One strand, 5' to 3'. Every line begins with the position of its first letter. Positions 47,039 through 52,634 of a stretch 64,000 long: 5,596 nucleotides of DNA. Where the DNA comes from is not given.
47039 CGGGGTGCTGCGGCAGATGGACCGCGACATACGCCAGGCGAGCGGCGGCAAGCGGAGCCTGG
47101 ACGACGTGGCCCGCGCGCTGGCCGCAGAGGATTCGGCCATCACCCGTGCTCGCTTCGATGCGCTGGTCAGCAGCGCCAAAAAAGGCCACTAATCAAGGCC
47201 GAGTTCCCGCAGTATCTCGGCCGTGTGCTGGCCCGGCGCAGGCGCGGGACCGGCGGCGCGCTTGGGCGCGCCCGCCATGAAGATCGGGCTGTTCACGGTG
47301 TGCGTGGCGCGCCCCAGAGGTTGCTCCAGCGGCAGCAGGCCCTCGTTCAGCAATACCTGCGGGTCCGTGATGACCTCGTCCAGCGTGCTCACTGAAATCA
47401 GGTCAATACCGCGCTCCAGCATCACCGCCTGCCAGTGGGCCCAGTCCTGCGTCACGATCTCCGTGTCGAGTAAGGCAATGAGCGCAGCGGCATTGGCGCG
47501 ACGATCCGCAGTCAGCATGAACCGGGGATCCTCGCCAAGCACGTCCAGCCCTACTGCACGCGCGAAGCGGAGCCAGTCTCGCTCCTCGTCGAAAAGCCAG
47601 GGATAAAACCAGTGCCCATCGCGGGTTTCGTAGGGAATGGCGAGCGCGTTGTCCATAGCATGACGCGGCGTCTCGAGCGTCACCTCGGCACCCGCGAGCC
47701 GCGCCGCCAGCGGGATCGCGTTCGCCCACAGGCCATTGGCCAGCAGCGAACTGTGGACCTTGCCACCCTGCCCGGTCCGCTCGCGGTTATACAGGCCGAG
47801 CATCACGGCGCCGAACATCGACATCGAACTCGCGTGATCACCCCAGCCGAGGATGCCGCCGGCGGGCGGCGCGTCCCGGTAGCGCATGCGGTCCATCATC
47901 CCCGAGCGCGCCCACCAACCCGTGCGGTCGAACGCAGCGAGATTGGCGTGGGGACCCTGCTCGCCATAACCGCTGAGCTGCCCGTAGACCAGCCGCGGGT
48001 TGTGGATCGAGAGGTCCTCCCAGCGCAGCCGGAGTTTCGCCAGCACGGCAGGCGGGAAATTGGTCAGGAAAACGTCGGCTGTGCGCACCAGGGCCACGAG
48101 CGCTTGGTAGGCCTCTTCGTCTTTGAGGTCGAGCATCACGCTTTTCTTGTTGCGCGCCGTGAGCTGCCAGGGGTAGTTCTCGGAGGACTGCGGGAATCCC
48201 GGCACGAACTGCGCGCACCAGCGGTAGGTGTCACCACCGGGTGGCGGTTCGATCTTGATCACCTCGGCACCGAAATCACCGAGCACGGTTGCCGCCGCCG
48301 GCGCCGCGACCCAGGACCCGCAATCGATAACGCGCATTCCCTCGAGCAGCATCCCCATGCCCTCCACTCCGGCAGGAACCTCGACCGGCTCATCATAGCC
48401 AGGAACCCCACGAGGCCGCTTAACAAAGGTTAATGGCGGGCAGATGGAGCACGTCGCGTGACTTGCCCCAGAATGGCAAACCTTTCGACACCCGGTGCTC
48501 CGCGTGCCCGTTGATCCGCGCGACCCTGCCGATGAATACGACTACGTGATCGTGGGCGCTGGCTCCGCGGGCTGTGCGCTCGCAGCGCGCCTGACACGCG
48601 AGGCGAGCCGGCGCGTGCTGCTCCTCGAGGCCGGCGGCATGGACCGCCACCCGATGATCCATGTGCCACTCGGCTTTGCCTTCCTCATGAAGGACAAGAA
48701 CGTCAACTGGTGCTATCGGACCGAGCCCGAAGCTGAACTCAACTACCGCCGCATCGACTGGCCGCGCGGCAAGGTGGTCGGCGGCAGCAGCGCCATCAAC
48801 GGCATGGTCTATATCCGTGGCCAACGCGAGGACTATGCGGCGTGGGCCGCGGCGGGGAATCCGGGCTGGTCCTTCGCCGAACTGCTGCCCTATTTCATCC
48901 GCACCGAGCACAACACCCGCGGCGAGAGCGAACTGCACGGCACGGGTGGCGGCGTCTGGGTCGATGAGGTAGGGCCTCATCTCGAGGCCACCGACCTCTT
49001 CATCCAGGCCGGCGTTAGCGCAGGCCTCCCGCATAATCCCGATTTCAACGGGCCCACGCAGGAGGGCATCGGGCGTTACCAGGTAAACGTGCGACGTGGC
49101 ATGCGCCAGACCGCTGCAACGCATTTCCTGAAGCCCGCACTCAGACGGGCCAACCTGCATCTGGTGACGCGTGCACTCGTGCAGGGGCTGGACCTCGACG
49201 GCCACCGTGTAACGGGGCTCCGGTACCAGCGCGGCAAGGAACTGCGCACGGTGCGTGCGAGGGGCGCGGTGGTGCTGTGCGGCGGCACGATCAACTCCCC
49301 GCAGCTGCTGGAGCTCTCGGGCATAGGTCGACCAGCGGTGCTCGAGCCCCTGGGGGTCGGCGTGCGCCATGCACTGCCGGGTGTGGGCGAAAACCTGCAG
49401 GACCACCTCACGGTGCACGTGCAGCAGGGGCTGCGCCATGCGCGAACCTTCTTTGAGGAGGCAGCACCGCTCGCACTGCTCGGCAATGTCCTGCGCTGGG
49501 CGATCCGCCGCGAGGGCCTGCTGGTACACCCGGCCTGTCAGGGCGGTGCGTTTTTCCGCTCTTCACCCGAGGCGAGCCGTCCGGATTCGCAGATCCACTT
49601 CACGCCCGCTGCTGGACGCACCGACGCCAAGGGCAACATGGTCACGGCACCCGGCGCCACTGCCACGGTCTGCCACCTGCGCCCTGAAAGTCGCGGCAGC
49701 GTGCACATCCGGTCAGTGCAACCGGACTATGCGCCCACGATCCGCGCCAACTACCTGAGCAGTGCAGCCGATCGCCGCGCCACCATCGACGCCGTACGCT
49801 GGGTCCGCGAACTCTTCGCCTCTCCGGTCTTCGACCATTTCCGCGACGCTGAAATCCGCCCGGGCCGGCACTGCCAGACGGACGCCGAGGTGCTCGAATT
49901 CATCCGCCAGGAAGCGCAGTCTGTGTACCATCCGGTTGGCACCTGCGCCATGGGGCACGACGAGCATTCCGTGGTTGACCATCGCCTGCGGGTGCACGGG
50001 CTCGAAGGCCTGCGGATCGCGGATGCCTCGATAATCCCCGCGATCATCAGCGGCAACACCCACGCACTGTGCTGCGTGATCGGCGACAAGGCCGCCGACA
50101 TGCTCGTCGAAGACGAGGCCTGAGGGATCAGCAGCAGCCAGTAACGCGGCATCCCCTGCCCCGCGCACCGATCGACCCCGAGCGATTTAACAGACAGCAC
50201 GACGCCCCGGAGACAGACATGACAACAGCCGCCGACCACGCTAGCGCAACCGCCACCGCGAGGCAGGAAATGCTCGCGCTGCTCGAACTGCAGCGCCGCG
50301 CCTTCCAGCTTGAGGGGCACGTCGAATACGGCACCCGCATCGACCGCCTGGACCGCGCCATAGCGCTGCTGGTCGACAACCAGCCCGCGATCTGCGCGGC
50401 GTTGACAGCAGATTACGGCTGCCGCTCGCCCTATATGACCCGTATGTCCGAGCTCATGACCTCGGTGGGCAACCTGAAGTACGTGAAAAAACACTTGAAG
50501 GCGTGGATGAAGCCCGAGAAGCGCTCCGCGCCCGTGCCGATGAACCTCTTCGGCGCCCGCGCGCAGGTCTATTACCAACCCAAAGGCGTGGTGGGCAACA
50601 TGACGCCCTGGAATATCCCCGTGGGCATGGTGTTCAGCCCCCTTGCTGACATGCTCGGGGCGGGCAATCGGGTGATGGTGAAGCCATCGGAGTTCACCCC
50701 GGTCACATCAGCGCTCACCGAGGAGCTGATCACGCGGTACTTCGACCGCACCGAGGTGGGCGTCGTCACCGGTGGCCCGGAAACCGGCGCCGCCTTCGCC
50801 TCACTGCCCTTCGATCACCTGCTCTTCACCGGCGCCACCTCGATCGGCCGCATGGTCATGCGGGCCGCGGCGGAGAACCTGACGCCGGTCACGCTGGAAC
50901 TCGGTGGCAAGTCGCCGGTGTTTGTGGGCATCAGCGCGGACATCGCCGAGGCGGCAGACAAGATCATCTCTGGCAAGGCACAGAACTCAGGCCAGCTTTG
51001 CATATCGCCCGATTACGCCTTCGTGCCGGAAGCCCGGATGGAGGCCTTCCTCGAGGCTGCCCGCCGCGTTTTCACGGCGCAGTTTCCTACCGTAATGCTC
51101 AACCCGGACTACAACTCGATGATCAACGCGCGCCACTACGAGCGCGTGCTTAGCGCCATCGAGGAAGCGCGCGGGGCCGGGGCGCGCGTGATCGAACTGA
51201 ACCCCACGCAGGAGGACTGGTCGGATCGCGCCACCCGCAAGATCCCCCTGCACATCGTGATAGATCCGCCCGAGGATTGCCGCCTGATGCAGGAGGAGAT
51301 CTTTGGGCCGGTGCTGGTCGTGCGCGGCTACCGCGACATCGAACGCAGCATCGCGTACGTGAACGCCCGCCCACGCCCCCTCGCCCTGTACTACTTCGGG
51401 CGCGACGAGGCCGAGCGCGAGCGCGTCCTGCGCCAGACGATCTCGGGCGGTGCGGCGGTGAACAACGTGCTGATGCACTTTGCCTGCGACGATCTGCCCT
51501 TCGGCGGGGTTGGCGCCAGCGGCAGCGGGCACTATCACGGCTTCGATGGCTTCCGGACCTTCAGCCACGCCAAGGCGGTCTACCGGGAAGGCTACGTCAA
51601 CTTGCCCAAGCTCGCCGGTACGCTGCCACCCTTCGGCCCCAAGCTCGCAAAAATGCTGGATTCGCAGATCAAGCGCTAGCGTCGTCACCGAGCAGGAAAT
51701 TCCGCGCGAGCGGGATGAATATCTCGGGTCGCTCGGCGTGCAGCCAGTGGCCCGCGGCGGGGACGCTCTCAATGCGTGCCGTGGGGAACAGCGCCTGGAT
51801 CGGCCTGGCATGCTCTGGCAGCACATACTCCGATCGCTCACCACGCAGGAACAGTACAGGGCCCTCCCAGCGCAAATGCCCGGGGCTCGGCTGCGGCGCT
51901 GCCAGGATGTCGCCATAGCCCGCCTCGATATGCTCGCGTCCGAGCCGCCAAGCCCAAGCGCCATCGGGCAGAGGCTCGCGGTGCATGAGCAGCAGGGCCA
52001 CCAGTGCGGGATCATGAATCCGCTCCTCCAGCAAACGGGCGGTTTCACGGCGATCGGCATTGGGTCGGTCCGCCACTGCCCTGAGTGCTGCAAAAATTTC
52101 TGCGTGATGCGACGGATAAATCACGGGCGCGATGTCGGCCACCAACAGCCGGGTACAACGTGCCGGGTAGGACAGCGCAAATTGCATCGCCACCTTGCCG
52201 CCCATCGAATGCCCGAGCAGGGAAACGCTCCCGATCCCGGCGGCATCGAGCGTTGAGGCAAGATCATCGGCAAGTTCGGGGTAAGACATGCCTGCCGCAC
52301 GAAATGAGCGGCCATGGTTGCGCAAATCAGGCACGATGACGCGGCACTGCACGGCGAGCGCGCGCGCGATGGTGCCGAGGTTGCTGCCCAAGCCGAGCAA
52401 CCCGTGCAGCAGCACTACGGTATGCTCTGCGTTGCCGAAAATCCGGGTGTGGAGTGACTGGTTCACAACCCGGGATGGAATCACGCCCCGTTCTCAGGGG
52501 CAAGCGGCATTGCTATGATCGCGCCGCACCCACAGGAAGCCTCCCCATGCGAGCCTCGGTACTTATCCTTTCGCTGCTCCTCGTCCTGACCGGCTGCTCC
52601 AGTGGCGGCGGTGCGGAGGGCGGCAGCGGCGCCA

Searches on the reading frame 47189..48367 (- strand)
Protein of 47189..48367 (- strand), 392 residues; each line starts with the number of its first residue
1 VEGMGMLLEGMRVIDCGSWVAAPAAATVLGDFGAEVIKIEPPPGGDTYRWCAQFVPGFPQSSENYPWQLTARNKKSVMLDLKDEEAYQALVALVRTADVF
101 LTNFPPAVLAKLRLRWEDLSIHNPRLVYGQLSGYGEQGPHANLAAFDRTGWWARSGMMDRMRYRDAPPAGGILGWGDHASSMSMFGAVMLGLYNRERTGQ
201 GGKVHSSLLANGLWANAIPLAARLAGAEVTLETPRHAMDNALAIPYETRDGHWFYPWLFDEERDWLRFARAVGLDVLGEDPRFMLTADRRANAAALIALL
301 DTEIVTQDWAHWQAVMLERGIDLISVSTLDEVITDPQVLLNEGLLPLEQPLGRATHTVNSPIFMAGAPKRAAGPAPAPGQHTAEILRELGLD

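Call 67: search_protein_families(library=pfam, proteins=[window:47189-48367:-], max_evalue=0.000001)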
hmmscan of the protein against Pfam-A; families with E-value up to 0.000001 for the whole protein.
window:47189-48367:- (392 aa): 1 family
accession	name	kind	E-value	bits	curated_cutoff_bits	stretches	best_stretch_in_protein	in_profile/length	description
PF02515.22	CoA_transf_3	-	2.5e-90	303.7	23.3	1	8-382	1-366/366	CoA-transferase family III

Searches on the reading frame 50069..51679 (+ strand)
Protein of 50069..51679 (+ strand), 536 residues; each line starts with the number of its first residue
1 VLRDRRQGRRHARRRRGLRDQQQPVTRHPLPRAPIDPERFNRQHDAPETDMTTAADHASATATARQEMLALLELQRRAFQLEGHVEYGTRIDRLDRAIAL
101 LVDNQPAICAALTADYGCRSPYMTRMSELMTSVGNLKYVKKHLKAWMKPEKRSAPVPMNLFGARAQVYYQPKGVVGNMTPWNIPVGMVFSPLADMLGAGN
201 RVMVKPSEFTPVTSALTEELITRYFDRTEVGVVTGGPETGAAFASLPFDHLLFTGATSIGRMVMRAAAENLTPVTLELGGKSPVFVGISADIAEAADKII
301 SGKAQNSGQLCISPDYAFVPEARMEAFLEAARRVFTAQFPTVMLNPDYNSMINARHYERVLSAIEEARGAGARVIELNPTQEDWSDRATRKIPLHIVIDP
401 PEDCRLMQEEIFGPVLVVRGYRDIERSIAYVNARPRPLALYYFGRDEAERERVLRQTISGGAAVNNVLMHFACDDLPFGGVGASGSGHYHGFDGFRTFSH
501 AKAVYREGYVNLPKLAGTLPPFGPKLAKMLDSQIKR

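Call 68: search_protein_families(library=pfam, proteins=[window:50069-51679:+], max_evalue=0.000001)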
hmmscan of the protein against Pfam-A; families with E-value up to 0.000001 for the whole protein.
window:50069-51679:+ (536 aa): 1 family
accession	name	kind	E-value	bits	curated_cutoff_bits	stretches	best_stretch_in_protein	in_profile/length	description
PF00171.27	Aldedh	-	7.3e-75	252.7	23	1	57-504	20-461/461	Aldehyde dehydrogenase family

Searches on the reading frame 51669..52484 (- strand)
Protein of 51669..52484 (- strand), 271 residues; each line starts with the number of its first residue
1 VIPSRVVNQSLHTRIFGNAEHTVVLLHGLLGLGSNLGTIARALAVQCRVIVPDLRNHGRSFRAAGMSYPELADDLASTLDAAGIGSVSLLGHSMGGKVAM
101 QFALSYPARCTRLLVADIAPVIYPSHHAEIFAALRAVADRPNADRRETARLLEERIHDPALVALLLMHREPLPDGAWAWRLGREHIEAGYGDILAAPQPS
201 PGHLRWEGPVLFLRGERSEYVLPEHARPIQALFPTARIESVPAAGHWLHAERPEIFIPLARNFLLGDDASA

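Call 68: search_protein_families(library=pfam, proteins=[window:51669-52484:-], max_evalue=0.000001)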
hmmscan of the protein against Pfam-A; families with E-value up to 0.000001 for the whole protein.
window:51669-52484:- (271 aa): 3 families
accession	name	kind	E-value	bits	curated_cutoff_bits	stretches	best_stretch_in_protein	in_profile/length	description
PF00561.26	Abhydrolase_1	-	4.9e-26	92.3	25.8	1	22-253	2-245/245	alpha/beta hydrolase fold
PF12697.13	Abhydrolase_6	-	6.2e-19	70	26.3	1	23-256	1-214/217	Alpha/beta hydrolase family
PF12146.15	Hydrolase_4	-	2.4e-12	47.1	27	1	18-251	2-237/239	Serine aminopeptidase, S33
